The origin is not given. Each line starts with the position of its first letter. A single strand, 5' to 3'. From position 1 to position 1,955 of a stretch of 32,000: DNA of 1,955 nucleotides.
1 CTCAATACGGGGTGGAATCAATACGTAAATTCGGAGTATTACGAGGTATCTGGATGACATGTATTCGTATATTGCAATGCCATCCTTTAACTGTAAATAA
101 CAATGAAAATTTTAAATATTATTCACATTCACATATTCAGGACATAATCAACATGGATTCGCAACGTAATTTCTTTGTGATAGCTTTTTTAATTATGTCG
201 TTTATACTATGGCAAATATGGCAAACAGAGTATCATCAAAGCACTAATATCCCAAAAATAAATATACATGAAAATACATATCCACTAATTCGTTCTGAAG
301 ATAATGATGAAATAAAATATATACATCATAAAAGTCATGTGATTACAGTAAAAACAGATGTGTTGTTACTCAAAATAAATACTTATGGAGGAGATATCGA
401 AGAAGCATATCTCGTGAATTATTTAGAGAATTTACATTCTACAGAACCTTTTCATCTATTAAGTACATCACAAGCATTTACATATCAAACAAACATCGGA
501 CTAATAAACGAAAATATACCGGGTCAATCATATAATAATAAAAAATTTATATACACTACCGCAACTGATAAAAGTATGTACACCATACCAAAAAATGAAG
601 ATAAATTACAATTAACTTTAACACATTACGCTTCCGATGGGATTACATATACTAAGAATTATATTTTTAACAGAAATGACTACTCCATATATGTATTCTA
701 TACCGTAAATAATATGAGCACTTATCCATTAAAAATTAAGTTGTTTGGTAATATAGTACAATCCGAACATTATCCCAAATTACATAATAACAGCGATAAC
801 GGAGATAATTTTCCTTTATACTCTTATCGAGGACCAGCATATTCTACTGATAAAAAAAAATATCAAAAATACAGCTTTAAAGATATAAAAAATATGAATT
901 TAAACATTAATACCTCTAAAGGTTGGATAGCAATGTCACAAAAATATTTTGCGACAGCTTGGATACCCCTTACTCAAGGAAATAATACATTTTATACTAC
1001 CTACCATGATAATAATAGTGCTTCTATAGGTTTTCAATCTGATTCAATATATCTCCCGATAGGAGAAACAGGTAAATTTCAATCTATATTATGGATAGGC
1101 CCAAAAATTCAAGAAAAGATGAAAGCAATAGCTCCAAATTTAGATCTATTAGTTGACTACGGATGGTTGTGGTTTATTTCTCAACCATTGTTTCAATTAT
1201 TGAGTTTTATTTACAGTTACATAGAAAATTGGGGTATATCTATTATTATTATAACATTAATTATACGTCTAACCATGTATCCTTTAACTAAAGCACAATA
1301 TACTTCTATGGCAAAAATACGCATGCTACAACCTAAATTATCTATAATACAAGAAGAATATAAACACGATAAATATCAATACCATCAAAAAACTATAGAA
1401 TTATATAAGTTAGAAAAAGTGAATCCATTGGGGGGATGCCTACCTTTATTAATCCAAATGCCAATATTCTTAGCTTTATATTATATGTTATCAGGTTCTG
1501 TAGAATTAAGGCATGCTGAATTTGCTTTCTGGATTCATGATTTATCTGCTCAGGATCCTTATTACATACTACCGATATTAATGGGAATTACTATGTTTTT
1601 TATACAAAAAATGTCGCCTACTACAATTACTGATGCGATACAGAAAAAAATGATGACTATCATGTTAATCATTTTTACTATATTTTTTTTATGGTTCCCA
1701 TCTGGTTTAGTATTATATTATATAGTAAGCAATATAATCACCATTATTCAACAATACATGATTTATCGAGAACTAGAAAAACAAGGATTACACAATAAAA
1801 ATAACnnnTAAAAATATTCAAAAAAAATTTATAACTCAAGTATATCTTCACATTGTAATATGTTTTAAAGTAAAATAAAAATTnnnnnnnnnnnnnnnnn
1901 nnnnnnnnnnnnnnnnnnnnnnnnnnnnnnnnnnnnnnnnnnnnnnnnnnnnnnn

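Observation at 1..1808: yidD reading frame runs into yidC with no stop codon (possible YidD-YidC fusion)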

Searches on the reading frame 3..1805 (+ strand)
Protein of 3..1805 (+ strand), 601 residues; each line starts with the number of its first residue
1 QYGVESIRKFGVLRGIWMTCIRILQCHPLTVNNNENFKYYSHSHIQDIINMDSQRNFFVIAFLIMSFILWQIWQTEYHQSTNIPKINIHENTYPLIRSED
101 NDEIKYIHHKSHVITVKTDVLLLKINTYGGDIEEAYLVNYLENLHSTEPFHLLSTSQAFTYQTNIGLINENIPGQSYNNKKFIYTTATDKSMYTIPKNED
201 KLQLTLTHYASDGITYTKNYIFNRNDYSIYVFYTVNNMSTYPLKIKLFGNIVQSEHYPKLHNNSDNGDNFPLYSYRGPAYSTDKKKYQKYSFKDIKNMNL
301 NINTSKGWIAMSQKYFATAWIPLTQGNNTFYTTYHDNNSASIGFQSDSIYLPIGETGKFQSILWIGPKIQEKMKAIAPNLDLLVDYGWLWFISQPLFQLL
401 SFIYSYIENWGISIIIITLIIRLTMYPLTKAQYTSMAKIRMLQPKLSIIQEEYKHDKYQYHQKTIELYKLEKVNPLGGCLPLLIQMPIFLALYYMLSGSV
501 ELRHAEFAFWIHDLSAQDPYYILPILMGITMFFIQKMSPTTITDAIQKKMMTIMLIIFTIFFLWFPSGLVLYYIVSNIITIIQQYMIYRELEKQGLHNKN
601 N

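Call 6: search_protein_families(library=pfam, proteins=[window:3-1805:+], max_evalue=0.01)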
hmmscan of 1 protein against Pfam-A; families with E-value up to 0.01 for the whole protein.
window:3-1805:+ (601 aa): 3 families
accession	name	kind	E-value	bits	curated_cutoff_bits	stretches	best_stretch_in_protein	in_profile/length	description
PF14849.12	YidC_periplas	-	3.8e-73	247.3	24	1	114-399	2-283/283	YidC periplasmic domain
PF02096.25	60KD_IMP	-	2.1e-58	197.3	35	1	410-589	1-163/163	60Kd inner membrane protein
PF01809.23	YidD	-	3.2e-07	30.5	27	1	1-30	31-60/67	Putative membrane protein insertion efficiency factor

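Call 7: find_encoding_contigs(protein=window:153-1805:+, flank=6000, max_places=6)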
Protein window:153-1805:+ (551 aa): no gene with exactly this product is on record in the collection.

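Call 9: find_related_loci(query=window:153-1805:+, collection=genome_contigs, flank=4000)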
Query window:153-1805:+ (551 aa) in genome_contigs; peptide patterns used: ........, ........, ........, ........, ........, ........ (x = any residue, [..] = any of these).
84 stretches matched a pattern; 3 encode a relative of the query (tblastn E <= 1e-3); 3 distinct loci.
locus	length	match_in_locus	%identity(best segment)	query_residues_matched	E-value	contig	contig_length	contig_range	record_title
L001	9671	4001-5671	64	1-549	0e+0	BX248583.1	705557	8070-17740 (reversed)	Blochmannia floridanus complete genome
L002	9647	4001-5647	32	1-540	3e-95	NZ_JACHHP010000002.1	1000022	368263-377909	Chiayiivirga flava strain DSM 24163 Ga0415248_02, whole genome shotgun sequence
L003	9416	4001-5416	26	73-531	1e-52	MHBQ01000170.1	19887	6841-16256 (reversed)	MAG: Lentisphaerae bacterium RIFOXYC12_FULL_60_16 rifoxyc3_full_scaffold_746, whole genome shotgun sequence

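Call 12: find_homologous_proteins(query=window:3-1805:+, max_evalue=1e-20)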
Query window:3-1805:+ (601 aa): 6943 proteins with E <= 1e-20 among 8000 candidates; the best 120 are listed.
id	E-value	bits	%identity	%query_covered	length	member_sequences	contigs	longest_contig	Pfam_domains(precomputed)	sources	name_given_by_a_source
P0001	0.0e+0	1373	100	100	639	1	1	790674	PF02096.27,PF01809.24,PF14849.13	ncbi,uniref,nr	ncbi:membrane protein insertase YidC [Blochmannia endosymbiont of Camponotus modoc]|uniref:membrane 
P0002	0.0e+0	1368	100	100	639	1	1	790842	PF02096.27,PF01809.24,PF14849.13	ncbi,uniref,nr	ncbi:membrane protein insertase YidC [Blochmannia endosymbiont of Camponotus modoc]|uniref:membrane 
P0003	0.0e+0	1360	99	100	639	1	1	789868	PF02096.27,PF01809.24,PF14849.13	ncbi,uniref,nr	ncbi:membrane protein insertase YidC [Blochmannia endosymbiont of Camponotus modoc]|uniref:membrane 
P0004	0.0e+0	1357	99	100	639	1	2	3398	PF02096.27,PF01809.24,PF14849.13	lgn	-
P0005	0.0e+0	1301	94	100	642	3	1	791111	PF02096.27,PF01809.24,PF14849.13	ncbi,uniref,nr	ncbi:membrane protein insertase YidC [Candidatus Blochmanniella camponoti]|uniref:membrane protein i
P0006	0.0e+0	1299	95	100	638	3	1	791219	PF02096.27,PF01809.24,PF14849.13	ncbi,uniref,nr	ncbi:putative inner membrane protein [Candidatus Blochmanniella chromaiodes str. 640]|uniref:Multifu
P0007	0.0e+0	1298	94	100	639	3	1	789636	PF02096.27,PF01809.24,PF14849.13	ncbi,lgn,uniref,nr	ncbi:membrane protein insertase YidC [Blochmannia endosymbiont of Camponotus sp.]|uniref:membrane pr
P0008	0.0e+0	1188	87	100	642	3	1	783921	PF02096.27,PF01809.24,PF14849.13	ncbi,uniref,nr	ncbi:membrane protein insertase YidC [Blochmannia endosymbiont of Camponotus sp. C-003]|uniref:membr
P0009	0.0e+0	1126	83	100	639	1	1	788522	PF02096.27,PF01809.24,PF14849.13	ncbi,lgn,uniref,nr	ncbi:membrane protein insertase YidC [Blochmannia endosymbiont of Camponotus nipponensis]|uniref:mem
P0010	0.0e+0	1112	80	100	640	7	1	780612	PF02096.27,PF01809.24,PF14849.13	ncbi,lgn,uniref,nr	ncbi:membrane protein insertase YidC [Blochmannia endosymbiont of Camponotus sp.]|uniref:membrane pr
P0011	1.1e-271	921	69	100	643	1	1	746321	PF02096.27,PF01809.24,PF14849.13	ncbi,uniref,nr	ncbi:membrane protein insertase YidC [Candidatus Blochmannia ocreatus (nom. nud.)]|uniref:Multifunct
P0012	2.3e-271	920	68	100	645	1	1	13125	PF02096.27,PF01809.24,PF14849.13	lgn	-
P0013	1.1e-268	911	67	100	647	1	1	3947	PF02096.27,PF01809.24,PF14849.13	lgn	-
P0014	2.1e-265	900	68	100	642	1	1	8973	PF02096.27,PF01809.24,PF14849.13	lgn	-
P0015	4.5e-265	899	67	99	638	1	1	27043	PF02096.27,PF01809.24,PF14849.13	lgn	-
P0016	1.0e-263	894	67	100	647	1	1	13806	PF02096.27,PF01809.24,PF14849.13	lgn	-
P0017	2.5e-261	886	68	100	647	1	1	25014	PF02096.27,PF01809.24,PF14849.13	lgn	-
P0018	3.5e-260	883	65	100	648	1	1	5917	PF02096.27,PF01809.24,PF14849.13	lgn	-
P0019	2.3e-259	880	66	100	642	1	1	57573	PF02096.27,PF01809.24,PF14849.13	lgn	-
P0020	5.4e-259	879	66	100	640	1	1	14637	PF02096.27,PF01809.24,PF14849.13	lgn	-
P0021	4.2e-257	873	68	95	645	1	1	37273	PF02096.27,PF01809.24,PF14849.13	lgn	-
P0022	2.6e-252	857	63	100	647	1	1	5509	PF02096.27,PF01809.24,PF14849.13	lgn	-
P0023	8.9e-251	852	65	99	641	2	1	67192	PF02096.27,PF01809.24,PF14849.13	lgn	-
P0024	1.3e-246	838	64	100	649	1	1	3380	PF02096.27,PF01809.24,PF14849.13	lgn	-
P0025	2.0e-243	827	62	99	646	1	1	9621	PF02096.27,PF01809.24,PF14849.13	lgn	-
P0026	1.6e-238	811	60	100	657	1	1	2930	PF02096.27,PF01809.24,PF14849.13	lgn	-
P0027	1.8e-234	798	65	91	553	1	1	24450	PF02096.27,PF14849.13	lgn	-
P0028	3.7e-232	790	64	91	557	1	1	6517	PF02096.27,PF14849.13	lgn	-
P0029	3.5e-227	774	63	91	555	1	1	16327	PF02096.27,PF14849.13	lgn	-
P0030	6.0e-227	773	59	99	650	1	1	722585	PF02096.27,PF01809.24,PF14849.13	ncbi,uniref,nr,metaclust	ncbi:inner membrane protein [Candidatus Blochmanniella vafra str. BVAF]|uniref:Multifunctional fusio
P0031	1.5e-224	765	63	91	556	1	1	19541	PF02096.27,PF14849.13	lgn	-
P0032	3.5e-224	764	63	91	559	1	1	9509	PF02096.27,PF14849.13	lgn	-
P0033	1.9e-222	758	64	91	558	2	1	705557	PF02096.27,PF14849.13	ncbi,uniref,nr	ncbi:Preprotein translocase subunit YidC [Candidatus Blochmanniella floridana]|uniref:Membrane prote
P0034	4.8e-222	757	63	91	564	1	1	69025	PF02096.27,PF14849.13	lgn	-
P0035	9.8e-221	752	62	91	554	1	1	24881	PF02096.27,PF14849.13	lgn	-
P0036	1.9e-215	735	56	100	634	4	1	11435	PF02096.27,PF01809.24,PF14849.13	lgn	-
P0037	1.9e-215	735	56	100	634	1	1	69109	PF02096.27,PF01809.24,PF14849.13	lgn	-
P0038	2.9e-215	734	55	100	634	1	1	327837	PF02096.27,PF01809.24,PF14849.13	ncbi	ncbi:MAG: membrane protein insertase YidC [Sodalis sp. (in: enterobacteria)]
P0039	6.0e-214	730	58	92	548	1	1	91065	PF02096.27,PF14849.13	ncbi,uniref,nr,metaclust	ncbi:membrane protein insertase [Sodalis-like endosymbiont of Proechinophthirus fluctus]|uniref:memb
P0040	8.3e-212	723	58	92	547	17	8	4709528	PF02096.27,PF14849.13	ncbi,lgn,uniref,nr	ncbi:Membrane protein [Sodalis praecaptivus]|uniref:Membrane protein insertase YidC n=1 Tax=Sodalis 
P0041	8.0e-211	720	58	92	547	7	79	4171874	PF02096.27,PF14849.13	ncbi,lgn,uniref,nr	ncbi:Membrane protein insertase YidC [Sodalis glossinidius str. 'morsitans']|uniref:Membrane protein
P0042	1.6e-210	719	54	100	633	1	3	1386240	PF02096.27,PF01809.24,PF14849.13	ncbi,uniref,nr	ncbi:membrane protein insertase YidC [Pantoea sp. Nvir]|uniref:membrane protein insertase YidC n=1 T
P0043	1.1e-208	713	58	92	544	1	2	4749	PF02096.27,PF14849.13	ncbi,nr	ncbi:membrane protein insertase YidC [Sodalis-like symbiont of Philaenus spumarius]|nr:membrane prot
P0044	7.2e-208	710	59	91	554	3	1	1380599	PF02096.27,PF14849.13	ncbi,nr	ncbi:MAG: membrane protein insertase YidC [Sodalis sp. Fle]|nr:MAG: membrane protein insertase YidC 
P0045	2.3e-207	708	57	92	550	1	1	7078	PF02096.27,PF14849.13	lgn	-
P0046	1.9e-205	702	57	92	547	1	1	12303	PF02096.27,PF14849.13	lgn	-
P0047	3.4e-205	701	57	92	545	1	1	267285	PF02096.27,PF14849.13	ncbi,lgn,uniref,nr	ncbi:membrane protein insertase YidC [Biostraticola tofi]|uniref:Membrane protein insertase YidC n=1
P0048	3.6e-205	701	54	98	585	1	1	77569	PF02096.27,PF01809.24,PF14849.13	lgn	-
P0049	4.5e-205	701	57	92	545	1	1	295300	PF02096.27,PF14849.13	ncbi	-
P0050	1.8e-204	699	57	92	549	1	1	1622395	PF02096.27,PF14849.13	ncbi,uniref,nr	ncbi:membrane protein insertase YidC [Sodalis endosymbiont of Henestaris halophilus]|uniref:membrane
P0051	2.2e-204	698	57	91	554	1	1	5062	PF02096.27,PF14849.13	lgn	-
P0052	4.9e-204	697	57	92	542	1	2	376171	PF02096.27,PF14849.13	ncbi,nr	ncbi:MAG: membrane protein insertase YidC [Sodalis sp. Psp]|nr:membrane protein insertase YidC [Soda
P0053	7.7e-204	697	57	92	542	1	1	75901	PF02096.27,PF14849.13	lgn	-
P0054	1.5e-203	696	57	92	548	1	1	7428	PF02096.27,PF14849.13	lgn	-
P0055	1.8e-203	695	56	92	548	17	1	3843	PF02096.27,PF14849.13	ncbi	-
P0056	3.0e-203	695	57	92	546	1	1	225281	PF02096.27,PF14849.13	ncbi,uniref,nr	ncbi:membrane protein insertase YidC [Martelella alba]|uniref:Membrane protein insertase YidC n=1 Ta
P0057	9.9e-203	693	57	91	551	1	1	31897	PF02096.27,PF14849.13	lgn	-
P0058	1.4e-202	693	57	91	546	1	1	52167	PF02096.27,PF14849.13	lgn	-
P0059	1.7e-202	692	57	92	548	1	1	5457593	PF02096.27,PF14849.13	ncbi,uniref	ncbi:membrane protein insertase YidC [Acerihabitans sp. KWT182]|uniref:Membrane protein insertase Yi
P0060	1.9e-202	692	57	92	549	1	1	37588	PF02096.27,PF14849.13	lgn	-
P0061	6.0e-202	690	57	92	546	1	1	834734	PF02096.27,PF14849.13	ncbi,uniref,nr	ncbi:membrane protein insertase YidC [Candidatus Doolittlea endobia]|uniref:Membrane protein inserta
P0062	6.0e-202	690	55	99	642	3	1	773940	PF02096.27,PF01809.24,PF14849.13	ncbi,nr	ncbi:inner membrane protein [Blochmannia endosymbiont of Camponotus (Colobopsis) obliquus]|nr:membra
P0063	1.6e-201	689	56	92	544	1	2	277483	PF02096.27,PF14849.13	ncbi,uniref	ncbi:membrane protein insertase YidC [Pectobacterium actinidiae]|uniref:membrane protein insertase Y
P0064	1.7e-201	689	56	92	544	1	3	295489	PF02096.27,PF14849.13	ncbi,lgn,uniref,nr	ncbi:membrane protein insertase YidC [Pectobacterium versatile]|uniref:membrane protein insertase Yi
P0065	2.3e-201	688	56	92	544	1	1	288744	PF02096.27,PF14849.13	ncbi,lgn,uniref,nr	ncbi:membrane protein insertase [Pectobacterium brasiliense]|uniref:membrane protein insertase YidC 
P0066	2.7e-201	688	56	92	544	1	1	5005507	PF02096.27,PF14849.13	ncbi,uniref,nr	ncbi:membrane protein insertase YidC [Pectobacterium polaris]|uniref:membrane protein insertase YidC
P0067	2.9e-201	688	56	91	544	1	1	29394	PF02096.27,PF14849.13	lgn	-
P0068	3.8e-201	688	56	92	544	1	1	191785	PF02096.27,PF14849.13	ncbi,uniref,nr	ncbi:membrane protein insertase YidC [Pectobacterium versatile]|uniref:membrane protein insertase Yi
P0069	4.1e-201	688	56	92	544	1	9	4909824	PF02096.27,PF14849.13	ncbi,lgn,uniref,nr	ncbi:membrane protein insertase YidC [Pectobacterium actinidiae]|uniref:Membrane protein insertase Y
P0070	4.4e-201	688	56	92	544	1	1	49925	PF02096.27,PF14849.13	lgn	-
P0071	5.0e-201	687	56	92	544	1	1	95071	PF02096.27,PF14849.13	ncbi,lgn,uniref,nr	ncbi:membrane protein insertase YidC [Pectobacterium versatile]|uniref:membrane protein insertase Yi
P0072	5.1e-201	687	56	92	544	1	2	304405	PF02096.27,PF14849.13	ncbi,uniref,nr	ncbi:membrane protein insertase YidC [Pectobacterium versatile]|uniref:membrane protein insertase Yi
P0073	5.5e-201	687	56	91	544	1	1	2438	PF02096.27,PF14849.13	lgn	-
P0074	6.1e-201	687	56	92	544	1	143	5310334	PF02096.27,PF14849.13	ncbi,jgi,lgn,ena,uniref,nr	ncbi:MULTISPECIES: membrane protein insertase YidC [Pectobacterium]|jgi:YidC/Oxa1 family membrane pr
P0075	6.4e-201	687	56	92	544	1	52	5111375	PF02096.27,PF14849.13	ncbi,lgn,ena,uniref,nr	ncbi:membrane protein insertase [Pectobacterium brasiliense]|uniref:Membrane protein insertase YidC 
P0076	6.7e-201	687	56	92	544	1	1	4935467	PF02096.27,PF14849.13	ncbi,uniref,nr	ncbi:membrane protein insertase YidC [Pectobacterium actinidiae]|uniref:membrane protein insertase Y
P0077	7.0e-201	687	56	92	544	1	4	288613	PF02096.27,PF14849.13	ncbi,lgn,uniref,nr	ncbi:membrane protein insertase YidC [Pectobacterium carotovorum]|uniref:membrane protein insertase 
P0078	7.2e-201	687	56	92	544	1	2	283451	PF02096.27,PF14849.13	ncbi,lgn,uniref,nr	ncbi:membrane protein insertase YidC [Pectobacterium brasiliense]|uniref:membrane protein insertase 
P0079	7.3e-201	687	56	92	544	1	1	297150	PF02096.27,PF14849.13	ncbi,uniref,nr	ncbi:membrane protein insertase YidC [Pectobacterium brasiliense]|uniref:membrane protein insertase 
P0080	7.4e-201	687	56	92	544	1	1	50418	PF02096.27,PF14849.13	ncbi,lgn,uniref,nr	ncbi:membrane protein insertase YidC [Pectobacterium brasiliense]|uniref:Membrane protein insertase 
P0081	7.5e-201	687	56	92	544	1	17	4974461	PF02096.27,PF14849.13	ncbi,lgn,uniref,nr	ncbi:membrane protein insertase YidC [Pectobacterium versatile]|uniref:membrane protein insertase Yi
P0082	7.7e-201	687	55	92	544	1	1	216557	PF02096.27,PF14849.13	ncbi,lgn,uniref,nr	ncbi:membrane protein insertase YidC [Pectobacterium brasiliense]|uniref:membrane protein insertase 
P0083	7.7e-201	687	55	92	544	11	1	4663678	PF02096.27,PF14849.13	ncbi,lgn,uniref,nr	ncbi:membrane protein insertase YidC [Pectobacterium araliae]|uniref:Membrane protein insertase YidC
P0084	7.9e-201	687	56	92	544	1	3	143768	PF02096.27,PF14849.13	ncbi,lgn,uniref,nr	ncbi:membrane protein insertase YidC [Pectobacterium brasiliense]|uniref:membrane protein insertase 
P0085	7.9e-201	687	56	92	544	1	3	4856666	PF02096.27,PF14849.13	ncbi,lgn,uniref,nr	ncbi:membrane protein insertase YidC [Pectobacterium brasiliense]|uniref:membrane protein insertase 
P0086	8.1e-201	687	55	92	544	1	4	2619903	PF02096.27,PF14849.13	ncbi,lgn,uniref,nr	ncbi:membrane protein insertase YidC [Pectobacterium brasiliense]|uniref:membrane protein insertase 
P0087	8.4e-201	687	56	92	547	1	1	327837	PF02096.27,PF14849.13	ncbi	-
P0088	8.5e-201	687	56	92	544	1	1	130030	PF02096.27,PF14849.13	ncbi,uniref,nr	ncbi:membrane protein insertase YidC [Pectobacterium polaris]|uniref:membrane protein insertase YidC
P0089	8.6e-201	687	56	92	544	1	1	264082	PF02096.27,PF14849.13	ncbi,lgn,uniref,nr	ncbi:membrane protein insertase YidC [Pectobacterium brasiliense]|uniref:membrane protein insertase 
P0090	8.9e-201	687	56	92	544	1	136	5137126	PF02096.27,PF14849.13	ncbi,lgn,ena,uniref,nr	ncbi:membrane protein insertase YidC [Pectobacterium brasiliense]|uniref:Membrane protein insertase 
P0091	9.8e-201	686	56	92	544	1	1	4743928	PF02096.27,PF14849.13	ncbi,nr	ncbi:membrane protein insertase YidC [Pectobacterium carotovorum]|nr:membrane protein insertase YidC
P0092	1.0e-200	686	56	92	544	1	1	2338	PF02096.27,PF14849.13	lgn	-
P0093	1.1e-200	686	55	92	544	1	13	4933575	PF02096.27,PF14849.13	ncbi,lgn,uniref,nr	ncbi:membrane protein insertase YidC [Pectobacterium odoriferum]|uniref:Membrane protein insertase Y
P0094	1.1e-200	686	55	92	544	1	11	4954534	PF02096.27,PF14849.13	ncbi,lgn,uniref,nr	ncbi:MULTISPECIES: membrane protein insertase YidC [Pectobacterium]|uniref:membrane protein insertas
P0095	1.1e-200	686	55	92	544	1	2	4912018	PF02096.27,PF14849.13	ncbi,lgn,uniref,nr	ncbi:membrane protein insertase YidC [Pectobacterium colocasium]|uniref:membrane protein insertase Y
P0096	1.1e-200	686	56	92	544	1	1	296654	PF02096.27,PF14849.13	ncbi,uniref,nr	ncbi:membrane protein insertase YidC [Pectobacterium carotovorum]|uniref:membrane protein insertase 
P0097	1.1e-200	686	56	92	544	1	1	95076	PF02096.27,PF14849.13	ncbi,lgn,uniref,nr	ncbi:membrane protein insertase YidC [Pectobacterium versatile]|uniref:membrane protein insertase Yi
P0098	1.2e-200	686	56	92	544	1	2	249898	PF02096.27,PF14849.13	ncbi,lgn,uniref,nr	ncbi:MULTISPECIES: membrane protein insertase YidC [Pectobacterium]|uniref:Membrane protein insertas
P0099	1.3e-200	686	56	92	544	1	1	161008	PF02096.27,PF14849.13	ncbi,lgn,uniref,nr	ncbi:membrane protein insertase YidC [Pectobacterium versatile]|uniref:membrane protein insertase Yi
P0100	1.3e-200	686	55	92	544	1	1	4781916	PF02096.27,PF14849.13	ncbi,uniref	ncbi:membrane protein insertase YidC [Pectobacterium brasiliense]|uniref:membrane protein insertase 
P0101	1.3e-200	686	55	92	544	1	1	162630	PF02096.27,PF14849.13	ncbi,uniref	ncbi:membrane protein insertase YidC [Pectobacterium actinidiae]|uniref:membrane protein insertase Y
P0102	1.3e-200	686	56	92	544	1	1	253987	PF02096.27,PF14849.13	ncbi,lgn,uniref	ncbi:membrane protein insertase YidC [Pectobacterium brasiliense]|uniref:membrane protein insertase 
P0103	1.5e-200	686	56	92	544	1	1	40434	PF02096.27,PF14849.13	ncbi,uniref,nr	ncbi:membrane protein insertase YidC [Pectobacterium versatile]|uniref:membrane protein insertase Yi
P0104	1.6e-200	686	55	92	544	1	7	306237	PF02096.27,PF14849.13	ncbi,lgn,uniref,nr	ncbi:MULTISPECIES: membrane protein insertase YidC [Pectobacterium]|uniref:Membrane protein insertas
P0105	2.0e-200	685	55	92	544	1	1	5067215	PF02096.27,PF14849.13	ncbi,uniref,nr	ncbi:membrane protein insertase YidC [Pectobacterium sp. PL64]|uniref:membrane protein insertase Yid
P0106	2.1e-200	685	55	92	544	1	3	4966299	PF02096.27,PF14849.13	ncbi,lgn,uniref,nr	ncbi:membrane protein insertase [Pectobacterium brasiliense]|uniref:membrane protein insertase YidC 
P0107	2.2e-200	685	55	92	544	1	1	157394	PF02096.27,PF14849.13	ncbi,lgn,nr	ncbi:membrane protein insertase YidC [Pectobacterium aquaticum]|nr:membrane protein insertase YidC [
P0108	2.4e-200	685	56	92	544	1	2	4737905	PF02096.27,PF14849.13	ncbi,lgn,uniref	ncbi:membrane protein insertase YidC [Pectobacterium brasiliense]|uniref:membrane protein insertase 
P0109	2.5e-200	685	56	91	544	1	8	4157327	PF02096.27,PF14849.13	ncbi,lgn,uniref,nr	ncbi:membrane protein insertase YidC [Pectobacterium cacticida]|uniref:Membrane protein insertase Yi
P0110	2.6e-200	685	55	92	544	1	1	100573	PF02096.27,PF14849.13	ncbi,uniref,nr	ncbi:membrane protein insertase YidC [Pectobacterium sp. HCp5_1]|uniref:membrane protein insertase Y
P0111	2.7e-200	685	55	92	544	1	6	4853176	PF02096.27,PF14849.13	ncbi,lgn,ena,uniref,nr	ncbi:membrane protein insertase YidC [Pectobacterium carotovorum]|uniref:membrane protein insertase 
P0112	2.7e-200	685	56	92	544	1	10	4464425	PF02096.27,PF14849.13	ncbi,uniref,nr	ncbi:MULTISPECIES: membrane protein insertase YidC [Pectobacterium]|uniref:Membrane protein insertas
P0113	2.7e-200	685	56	92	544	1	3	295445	PF02096.27,PF14849.13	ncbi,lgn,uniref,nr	ncbi:membrane protein insertase YidC [Pectobacterium carotovorum]|uniref:membrane protein insertase 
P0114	3.3e-200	685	55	92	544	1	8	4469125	PF02096.27,PF14849.13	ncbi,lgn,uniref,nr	ncbi:membrane protein insertase YidC [Pectobacterium brasiliense]|uniref:Membrane protein insertase 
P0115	3.4e-200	685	55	92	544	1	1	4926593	PF02096.27,PF14849.13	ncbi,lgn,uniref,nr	ncbi:membrane protein insertase YidC [Pectobacterium carotovorum subsp. carotovorum]|uniref:membrane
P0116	3.5e-200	685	56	91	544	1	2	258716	PF02096.27,PF14849.13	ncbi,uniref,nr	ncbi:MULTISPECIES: membrane protein insertase YidC [unclassified Brenneria]|uniref:membrane protein 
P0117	3.6e-200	685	56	92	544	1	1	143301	PF02096.27,PF14849.13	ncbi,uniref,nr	ncbi:membrane protein insertase YidC [Pectobacterium versatile]|uniref:membrane protein insertase Yi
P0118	3.6e-200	685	56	91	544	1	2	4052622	PF02096.27,PF14849.13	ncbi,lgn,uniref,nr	ncbi:membrane protein insertase YidC [Brenneria rubrifaciens]|uniref:Membrane protein insertase YidC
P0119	4.7e-200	684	55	91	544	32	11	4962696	PF02096.27,PF14849.13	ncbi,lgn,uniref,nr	ncbi:membrane protein insertase YidC [Pectobacterium aroidearum]|uniref:membrane protein insertase Y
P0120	6.2e-200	684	55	92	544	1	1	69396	PF02096.27,PF14849.13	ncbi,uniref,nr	ncbi:membrane protein insertase YidC [Pectobacterium versatile]|uniref:membrane protein insertase Yi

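Call 14: find_encoding_contigs(protein=P0001, flank=3000, max_places=3)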
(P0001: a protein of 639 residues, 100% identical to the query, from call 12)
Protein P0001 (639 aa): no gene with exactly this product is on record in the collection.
